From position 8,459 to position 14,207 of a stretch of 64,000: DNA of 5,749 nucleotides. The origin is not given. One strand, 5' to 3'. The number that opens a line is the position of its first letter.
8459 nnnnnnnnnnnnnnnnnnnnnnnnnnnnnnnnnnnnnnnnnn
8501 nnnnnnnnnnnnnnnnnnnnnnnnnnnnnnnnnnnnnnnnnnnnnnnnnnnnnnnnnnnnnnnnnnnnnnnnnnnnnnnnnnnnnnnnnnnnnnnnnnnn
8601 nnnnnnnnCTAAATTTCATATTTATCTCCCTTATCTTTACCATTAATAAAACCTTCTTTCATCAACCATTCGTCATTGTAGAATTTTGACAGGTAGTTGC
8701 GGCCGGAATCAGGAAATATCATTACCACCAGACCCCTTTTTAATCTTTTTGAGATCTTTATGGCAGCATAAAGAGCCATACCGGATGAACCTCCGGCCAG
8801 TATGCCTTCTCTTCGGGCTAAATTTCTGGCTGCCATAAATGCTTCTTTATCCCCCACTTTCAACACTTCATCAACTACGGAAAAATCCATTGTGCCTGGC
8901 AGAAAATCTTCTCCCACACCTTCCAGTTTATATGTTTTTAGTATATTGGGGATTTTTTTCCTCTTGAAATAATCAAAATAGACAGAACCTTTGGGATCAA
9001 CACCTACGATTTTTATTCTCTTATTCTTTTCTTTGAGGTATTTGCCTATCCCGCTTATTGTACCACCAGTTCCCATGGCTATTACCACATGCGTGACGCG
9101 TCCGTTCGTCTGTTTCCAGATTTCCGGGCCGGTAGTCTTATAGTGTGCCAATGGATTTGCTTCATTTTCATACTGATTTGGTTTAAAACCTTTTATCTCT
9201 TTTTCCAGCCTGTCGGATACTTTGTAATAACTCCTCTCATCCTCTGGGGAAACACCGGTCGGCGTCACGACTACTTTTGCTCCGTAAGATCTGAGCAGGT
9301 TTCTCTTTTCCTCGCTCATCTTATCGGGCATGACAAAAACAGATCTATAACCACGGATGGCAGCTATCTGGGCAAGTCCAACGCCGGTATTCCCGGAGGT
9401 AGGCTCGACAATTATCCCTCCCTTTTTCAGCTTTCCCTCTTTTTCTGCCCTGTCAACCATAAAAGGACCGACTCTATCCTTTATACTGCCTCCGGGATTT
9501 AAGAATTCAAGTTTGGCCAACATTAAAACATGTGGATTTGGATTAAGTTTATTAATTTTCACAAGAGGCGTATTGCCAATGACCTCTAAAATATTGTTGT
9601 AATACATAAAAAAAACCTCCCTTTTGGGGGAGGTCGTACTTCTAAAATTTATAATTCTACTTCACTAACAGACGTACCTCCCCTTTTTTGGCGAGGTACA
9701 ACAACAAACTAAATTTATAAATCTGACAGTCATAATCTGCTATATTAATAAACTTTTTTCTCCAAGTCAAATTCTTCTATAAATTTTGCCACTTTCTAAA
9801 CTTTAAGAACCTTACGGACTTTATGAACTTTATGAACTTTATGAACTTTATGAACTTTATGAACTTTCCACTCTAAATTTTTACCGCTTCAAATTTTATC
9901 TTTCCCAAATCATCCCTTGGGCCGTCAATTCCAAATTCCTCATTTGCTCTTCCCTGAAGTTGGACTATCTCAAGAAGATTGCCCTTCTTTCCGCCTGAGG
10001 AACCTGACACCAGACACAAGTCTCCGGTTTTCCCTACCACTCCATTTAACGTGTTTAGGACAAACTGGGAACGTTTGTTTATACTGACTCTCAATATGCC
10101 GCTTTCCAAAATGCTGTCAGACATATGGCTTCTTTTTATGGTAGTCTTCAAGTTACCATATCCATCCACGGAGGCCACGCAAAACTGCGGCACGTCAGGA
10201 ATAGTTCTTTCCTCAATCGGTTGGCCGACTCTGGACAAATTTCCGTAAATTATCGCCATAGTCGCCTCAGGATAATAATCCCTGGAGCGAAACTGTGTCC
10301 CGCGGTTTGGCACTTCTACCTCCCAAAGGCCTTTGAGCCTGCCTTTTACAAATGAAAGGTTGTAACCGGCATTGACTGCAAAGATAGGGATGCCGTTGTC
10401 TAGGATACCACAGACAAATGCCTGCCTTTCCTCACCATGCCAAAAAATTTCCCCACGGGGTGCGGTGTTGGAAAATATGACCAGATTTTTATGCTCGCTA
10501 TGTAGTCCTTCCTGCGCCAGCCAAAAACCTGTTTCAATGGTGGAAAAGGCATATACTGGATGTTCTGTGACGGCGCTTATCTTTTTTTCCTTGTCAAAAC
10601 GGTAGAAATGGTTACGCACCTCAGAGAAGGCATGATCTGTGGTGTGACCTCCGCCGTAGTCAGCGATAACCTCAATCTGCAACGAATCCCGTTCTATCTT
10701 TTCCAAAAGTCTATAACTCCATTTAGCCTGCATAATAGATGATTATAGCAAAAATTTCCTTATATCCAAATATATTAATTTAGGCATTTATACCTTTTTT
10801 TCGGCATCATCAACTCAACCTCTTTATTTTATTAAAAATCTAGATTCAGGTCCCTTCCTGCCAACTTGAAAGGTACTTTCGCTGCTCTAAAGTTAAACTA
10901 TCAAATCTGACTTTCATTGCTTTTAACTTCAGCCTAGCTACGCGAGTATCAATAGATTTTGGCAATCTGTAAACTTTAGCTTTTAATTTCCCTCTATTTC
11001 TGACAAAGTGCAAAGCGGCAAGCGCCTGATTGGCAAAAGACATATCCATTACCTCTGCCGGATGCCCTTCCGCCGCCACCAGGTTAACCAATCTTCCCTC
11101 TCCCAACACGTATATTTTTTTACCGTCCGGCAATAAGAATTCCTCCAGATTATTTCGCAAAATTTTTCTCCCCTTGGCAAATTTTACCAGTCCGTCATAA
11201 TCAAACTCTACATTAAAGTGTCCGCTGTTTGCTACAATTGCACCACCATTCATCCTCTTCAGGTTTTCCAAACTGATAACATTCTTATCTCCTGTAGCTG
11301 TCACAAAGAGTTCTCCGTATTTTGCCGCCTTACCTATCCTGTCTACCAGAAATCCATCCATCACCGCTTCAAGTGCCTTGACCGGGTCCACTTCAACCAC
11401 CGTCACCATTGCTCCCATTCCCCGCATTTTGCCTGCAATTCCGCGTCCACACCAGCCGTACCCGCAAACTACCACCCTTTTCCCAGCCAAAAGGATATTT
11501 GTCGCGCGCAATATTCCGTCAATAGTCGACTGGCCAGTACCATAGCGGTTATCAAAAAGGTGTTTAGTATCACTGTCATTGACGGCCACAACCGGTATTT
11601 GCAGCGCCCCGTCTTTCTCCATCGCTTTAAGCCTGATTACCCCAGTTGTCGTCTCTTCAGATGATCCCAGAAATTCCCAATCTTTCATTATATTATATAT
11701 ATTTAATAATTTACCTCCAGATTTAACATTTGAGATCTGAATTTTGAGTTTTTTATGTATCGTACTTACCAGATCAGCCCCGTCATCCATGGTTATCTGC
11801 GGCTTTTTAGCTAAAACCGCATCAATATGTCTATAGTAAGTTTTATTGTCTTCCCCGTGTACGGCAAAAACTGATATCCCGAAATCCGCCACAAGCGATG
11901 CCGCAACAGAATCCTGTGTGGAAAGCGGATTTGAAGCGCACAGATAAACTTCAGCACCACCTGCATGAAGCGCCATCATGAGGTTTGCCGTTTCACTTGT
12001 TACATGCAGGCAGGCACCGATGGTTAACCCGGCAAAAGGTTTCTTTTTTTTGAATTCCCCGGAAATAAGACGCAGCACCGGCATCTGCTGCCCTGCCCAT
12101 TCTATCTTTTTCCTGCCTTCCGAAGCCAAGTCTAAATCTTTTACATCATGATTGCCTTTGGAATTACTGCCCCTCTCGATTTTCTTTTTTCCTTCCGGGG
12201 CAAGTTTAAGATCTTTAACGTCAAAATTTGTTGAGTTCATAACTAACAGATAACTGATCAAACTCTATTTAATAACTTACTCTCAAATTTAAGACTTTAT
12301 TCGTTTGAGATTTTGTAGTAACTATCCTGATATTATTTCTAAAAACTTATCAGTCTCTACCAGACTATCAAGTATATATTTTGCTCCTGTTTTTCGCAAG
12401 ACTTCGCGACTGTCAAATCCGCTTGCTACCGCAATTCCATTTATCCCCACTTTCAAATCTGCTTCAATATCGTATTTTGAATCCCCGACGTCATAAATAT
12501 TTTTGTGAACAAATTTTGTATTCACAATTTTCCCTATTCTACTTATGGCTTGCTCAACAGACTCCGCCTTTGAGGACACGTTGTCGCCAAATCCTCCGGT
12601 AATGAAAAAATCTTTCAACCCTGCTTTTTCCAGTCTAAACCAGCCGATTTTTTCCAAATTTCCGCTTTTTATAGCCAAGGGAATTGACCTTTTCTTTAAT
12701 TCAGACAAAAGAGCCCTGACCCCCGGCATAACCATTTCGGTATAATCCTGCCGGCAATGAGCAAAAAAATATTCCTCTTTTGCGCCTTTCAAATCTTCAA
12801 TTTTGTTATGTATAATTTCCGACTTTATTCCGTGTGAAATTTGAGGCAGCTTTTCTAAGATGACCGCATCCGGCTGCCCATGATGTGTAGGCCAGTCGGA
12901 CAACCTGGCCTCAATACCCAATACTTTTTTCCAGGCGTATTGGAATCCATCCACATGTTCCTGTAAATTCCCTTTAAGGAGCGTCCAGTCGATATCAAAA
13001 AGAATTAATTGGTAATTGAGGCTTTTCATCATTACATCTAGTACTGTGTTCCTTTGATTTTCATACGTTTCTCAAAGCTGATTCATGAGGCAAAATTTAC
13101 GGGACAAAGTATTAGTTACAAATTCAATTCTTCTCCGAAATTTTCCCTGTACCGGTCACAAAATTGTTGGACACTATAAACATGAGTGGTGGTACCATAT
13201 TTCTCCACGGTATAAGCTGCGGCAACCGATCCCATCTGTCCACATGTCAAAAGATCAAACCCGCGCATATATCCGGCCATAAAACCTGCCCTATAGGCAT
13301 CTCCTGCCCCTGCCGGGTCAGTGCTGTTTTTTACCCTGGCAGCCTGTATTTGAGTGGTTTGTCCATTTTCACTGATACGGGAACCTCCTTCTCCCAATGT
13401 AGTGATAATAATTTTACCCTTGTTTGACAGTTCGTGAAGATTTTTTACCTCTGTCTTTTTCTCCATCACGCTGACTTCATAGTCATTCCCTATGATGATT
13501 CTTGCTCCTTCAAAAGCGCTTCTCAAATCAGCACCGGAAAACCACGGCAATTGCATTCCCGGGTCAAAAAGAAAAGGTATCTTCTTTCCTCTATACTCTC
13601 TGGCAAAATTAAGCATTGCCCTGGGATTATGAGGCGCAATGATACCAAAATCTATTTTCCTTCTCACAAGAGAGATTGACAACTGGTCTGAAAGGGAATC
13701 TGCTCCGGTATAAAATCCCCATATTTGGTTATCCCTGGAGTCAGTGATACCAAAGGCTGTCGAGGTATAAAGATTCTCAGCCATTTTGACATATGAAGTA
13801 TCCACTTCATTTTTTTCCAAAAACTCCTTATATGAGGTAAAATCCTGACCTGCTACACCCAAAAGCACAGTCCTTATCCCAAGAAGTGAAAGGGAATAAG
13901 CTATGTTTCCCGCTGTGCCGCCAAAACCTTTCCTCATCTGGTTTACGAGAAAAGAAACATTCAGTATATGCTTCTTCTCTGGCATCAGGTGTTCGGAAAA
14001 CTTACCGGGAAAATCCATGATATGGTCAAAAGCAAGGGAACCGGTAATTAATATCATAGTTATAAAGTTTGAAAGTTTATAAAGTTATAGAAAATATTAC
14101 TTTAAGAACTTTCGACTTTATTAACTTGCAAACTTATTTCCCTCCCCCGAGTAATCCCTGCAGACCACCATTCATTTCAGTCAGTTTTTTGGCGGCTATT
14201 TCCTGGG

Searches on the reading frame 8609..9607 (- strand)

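Call 60: search_protein_families(library=pfam, proteins=[window:8609-9607:-], max_evalue=0.001)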
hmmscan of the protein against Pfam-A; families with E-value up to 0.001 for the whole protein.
window:8609-9607:- (332 aa): 1 family
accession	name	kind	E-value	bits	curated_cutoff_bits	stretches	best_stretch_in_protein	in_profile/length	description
PF00291.31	PALP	-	8.5e-78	262.1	35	1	7-300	2-295/295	Pyridoxal-phosphate dependent enzyme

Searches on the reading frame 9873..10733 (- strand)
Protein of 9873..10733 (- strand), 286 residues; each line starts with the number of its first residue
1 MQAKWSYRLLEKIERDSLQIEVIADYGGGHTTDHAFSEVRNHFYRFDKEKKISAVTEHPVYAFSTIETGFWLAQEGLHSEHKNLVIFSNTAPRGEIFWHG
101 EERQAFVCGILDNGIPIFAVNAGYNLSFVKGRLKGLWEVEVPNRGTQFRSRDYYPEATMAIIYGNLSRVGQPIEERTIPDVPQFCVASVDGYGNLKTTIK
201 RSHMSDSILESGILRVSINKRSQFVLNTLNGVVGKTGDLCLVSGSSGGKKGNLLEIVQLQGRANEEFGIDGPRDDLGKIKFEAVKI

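Call 60: search_protein_families(library=pfam, proteins=[window:9873-10733:-], max_evalue=0.001)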
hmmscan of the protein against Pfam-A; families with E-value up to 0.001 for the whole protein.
window:9873-10733:- (286 aa): 1 family
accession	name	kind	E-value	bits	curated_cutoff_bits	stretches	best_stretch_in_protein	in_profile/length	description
PF20257.3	SAM_HAT_C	-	0.00088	20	25.5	0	185-270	2-78/84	SAM hydroxide adenosyltransferase C-terminal domain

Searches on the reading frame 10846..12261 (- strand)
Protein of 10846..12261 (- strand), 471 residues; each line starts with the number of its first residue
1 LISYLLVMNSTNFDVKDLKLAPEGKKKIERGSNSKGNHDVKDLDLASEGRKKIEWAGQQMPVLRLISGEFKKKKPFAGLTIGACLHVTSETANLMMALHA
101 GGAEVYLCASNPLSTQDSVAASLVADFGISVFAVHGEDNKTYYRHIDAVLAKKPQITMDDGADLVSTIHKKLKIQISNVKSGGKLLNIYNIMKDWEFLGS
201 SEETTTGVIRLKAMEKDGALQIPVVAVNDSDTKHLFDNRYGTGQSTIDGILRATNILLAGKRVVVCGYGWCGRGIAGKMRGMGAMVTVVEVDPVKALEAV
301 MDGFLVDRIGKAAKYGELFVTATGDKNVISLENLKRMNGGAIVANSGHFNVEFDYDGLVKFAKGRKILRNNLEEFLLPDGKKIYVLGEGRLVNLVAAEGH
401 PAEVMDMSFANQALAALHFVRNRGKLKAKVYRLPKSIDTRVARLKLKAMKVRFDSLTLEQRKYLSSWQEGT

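Call 60: search_protein_families(library=pfam, proteins=[window:10846-12261:-], max_evalue=0.001)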
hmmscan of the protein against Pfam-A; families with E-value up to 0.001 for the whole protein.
window:10846-12261:- (471 aa): 4 families
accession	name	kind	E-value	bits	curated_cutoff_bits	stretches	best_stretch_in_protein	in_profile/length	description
PF05221.23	AdoHcyase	-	9e-64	215.9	25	1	38-470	2-291/299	S-adenosyl-L-homocysteine hydrolase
PF00670.27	AdoHcyase_NAD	-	2.1e-50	171.5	27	1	238-398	1-161/162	S-adenosyl-L-homocysteine hydrolase, NAD binding domain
PF07991.19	KARI_N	-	8.5e-06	25.9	20.6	1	258-354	2-102/165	Acetohydroxy acid isomeroreductase, NADPH-binding domain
PF02826.25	2-Hacid_dh_C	-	0.00033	20.5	25.1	1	257-348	33-128/178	D-isomer specific 2-hydroxyacid dehydrogenase, NAD binding domain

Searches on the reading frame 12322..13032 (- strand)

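Call 60: search_protein_families(library=pfam, proteins=[window:12322-13032:-], max_evalue=0.001)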
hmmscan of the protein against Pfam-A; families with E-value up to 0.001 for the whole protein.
window:12322-13032:- (236 aa): 4 families
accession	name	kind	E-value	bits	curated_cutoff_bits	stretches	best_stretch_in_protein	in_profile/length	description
PF00702.32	Hydrolase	-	2.5e-12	48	26.4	1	8-191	2-186/191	haloacid dehalogenase-like hydrolase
PF13419.12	HAD_2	-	7.5e-12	46.2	23.8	1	10-202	1-178/178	Haloacid dehalogenase-like hydrolase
PF12710.13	HAD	-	3.3e-06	28.1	27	1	10-189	1-185/189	haloacid dehalogenase-like hydrolase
PF13242.12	Hydrolase_like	-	1.8e-05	25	22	1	176-226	21-74/75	HAD-hyrolase-like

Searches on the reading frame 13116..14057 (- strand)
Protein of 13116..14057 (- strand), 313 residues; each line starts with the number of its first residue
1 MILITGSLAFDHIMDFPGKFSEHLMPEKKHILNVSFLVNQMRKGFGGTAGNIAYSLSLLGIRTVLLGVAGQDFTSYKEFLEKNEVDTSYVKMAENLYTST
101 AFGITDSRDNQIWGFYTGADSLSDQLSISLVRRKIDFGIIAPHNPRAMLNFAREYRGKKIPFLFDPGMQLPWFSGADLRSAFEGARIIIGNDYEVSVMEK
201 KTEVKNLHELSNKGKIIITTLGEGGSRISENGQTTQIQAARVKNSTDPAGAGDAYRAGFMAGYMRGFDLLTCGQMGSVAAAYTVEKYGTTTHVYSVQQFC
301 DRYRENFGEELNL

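Call 60: search_protein_families(library=pfam, proteins=[window:13116-14057:-], max_evalue=0.001)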
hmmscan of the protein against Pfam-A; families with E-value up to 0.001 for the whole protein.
window:13116-14057:- (313 aa): 1 family
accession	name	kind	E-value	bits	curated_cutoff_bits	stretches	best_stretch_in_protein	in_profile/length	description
PF00294.29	PfkB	-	4.1e-39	135.1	25.8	1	33-291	24-297/302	pfkB family carbohydrate kinase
